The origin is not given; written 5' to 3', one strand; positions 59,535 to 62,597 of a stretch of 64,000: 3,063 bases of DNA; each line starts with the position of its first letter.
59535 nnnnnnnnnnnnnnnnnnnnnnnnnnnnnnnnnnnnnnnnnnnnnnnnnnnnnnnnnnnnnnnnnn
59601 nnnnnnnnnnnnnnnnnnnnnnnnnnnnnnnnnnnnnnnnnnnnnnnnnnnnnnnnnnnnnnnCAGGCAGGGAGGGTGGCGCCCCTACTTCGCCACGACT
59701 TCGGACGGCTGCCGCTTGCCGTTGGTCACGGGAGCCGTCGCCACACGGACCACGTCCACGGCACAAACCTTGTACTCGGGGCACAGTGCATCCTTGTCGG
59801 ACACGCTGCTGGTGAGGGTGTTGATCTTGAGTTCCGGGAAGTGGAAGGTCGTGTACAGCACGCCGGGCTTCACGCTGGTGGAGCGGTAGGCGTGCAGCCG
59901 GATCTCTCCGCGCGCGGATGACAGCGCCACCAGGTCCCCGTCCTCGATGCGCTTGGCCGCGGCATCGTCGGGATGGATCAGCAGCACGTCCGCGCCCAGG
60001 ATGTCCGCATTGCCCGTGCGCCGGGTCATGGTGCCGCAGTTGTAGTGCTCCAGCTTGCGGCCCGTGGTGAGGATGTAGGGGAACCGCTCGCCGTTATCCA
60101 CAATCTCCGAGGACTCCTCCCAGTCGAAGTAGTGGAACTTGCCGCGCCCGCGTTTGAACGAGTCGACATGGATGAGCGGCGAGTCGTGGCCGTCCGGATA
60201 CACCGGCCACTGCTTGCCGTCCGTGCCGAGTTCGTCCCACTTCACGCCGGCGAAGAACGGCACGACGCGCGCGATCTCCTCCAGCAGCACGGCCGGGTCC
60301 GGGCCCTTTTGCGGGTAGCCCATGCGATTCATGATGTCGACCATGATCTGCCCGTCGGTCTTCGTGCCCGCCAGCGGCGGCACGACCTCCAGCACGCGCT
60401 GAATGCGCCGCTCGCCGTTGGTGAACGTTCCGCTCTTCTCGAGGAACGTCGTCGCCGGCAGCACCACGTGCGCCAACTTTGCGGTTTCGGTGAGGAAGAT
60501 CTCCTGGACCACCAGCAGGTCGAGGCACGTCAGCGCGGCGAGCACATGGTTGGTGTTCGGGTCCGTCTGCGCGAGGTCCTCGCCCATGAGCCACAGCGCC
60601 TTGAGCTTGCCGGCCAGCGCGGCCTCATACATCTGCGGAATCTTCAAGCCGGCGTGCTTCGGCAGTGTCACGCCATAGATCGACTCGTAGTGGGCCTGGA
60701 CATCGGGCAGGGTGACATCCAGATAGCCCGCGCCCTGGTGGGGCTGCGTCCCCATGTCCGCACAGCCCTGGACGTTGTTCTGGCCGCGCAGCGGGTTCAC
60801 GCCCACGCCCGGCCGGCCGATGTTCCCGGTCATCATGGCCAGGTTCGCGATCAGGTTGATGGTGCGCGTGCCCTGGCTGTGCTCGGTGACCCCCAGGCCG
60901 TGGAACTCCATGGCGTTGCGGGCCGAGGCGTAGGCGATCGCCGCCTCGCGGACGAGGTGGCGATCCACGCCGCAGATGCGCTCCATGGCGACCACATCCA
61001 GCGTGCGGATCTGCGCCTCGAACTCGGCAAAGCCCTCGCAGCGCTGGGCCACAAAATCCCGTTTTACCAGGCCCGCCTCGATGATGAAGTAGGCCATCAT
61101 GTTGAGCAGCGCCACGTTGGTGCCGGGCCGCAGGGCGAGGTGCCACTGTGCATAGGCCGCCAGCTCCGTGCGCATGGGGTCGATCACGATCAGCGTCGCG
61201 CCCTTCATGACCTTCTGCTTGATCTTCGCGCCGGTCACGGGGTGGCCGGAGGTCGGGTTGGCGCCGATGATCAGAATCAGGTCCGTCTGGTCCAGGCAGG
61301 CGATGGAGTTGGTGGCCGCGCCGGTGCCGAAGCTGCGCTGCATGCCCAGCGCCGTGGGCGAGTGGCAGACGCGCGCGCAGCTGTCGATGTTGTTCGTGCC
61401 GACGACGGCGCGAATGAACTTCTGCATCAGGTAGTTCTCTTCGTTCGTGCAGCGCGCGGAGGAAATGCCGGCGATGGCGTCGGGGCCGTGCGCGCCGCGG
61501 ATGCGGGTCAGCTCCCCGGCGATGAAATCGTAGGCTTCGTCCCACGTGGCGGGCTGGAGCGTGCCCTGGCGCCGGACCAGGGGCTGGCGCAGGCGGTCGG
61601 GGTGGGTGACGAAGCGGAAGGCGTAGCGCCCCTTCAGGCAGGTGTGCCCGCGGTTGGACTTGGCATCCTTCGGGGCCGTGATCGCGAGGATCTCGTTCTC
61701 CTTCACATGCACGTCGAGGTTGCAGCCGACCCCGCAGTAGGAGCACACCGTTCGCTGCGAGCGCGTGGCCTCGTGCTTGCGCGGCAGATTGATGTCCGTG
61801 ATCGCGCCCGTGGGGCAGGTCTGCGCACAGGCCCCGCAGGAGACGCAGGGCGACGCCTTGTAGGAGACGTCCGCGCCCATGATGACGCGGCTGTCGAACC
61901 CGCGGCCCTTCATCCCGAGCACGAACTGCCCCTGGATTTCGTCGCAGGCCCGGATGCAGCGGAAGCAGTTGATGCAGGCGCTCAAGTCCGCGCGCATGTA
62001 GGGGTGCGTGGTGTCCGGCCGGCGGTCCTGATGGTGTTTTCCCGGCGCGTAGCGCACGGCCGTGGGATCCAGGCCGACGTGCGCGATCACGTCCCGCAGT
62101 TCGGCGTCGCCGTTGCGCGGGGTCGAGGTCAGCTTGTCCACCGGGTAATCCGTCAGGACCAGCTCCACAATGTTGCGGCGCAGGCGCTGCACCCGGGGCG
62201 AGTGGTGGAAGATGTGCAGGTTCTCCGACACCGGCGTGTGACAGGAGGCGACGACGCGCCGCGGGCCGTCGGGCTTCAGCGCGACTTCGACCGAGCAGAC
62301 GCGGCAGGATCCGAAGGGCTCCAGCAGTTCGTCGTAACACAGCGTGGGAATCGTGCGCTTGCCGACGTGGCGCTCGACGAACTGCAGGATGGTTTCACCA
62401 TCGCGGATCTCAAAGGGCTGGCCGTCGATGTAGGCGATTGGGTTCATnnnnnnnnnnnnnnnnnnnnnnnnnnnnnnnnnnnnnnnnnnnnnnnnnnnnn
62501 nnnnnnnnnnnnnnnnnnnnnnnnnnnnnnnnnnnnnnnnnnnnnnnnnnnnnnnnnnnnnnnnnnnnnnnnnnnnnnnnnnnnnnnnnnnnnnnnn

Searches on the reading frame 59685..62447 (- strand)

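Call 72: search_protein_families(library=pfam, proteins=[window:59685-62447:-], max_evalue=0.001)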
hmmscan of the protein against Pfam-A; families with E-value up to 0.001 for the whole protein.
window:59685-62447:- (920 aa): 12 families
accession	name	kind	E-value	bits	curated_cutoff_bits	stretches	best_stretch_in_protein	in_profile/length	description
PF00384.28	Molybdopterin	-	7.5e-78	262.5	24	1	285-707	1-352/353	Molybdopterin oxidoreductase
PF01568.27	Molydop_binding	-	5.8e-24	84.7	26.8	1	791-896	1-110/110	Molydopterin dinucleotide binding domain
PF04879.21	Molybdop_Fe4S4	-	1.8e-16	60.3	22.7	1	231-281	4-54/55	Molybdopterin oxidoreductase Fe4S4 domain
PF13510.11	Fer2_4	-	3.2e-11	43.6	22.8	1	6-79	7-77/82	2Fe-2S iron-sulfur cluster binding domain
PF12838.12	Fer4_7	-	1.5e-07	32.2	27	1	158-215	2-52/52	4Fe-4S dicluster domain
PF22117.2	Fer4_Nqo3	-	2.3e-07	31.4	27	1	149-217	2-67/67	NADH-quinone oxidoreductase subunit 3, ferredoxin-like domain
PF12837.12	Fer4_6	-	4.8e-06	26.7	25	1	195-216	3-24/24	4Fe-4S binding domain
PF00037.32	Fer4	-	3e-05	24.1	21.1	1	201-217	8-24/24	4Fe-4S binding domain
PF14697.11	Fer4_21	-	0.00017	22.1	35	0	199-242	6-51/59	4Fe-4S dicluster domain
PF00111.32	Fer2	-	0.00027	21.2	21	1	7-72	3-75/77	2Fe-2S iron-sulfur cluster binding domain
PF13187.11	Fer4_9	-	0.00029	21.3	27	1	157-216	1-52/52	4Fe-4S dicluster domain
PF13237.11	Fer4_10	-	0.00076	19.8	25.5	0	151-168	2-19/53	4Fe-4S dicluster domain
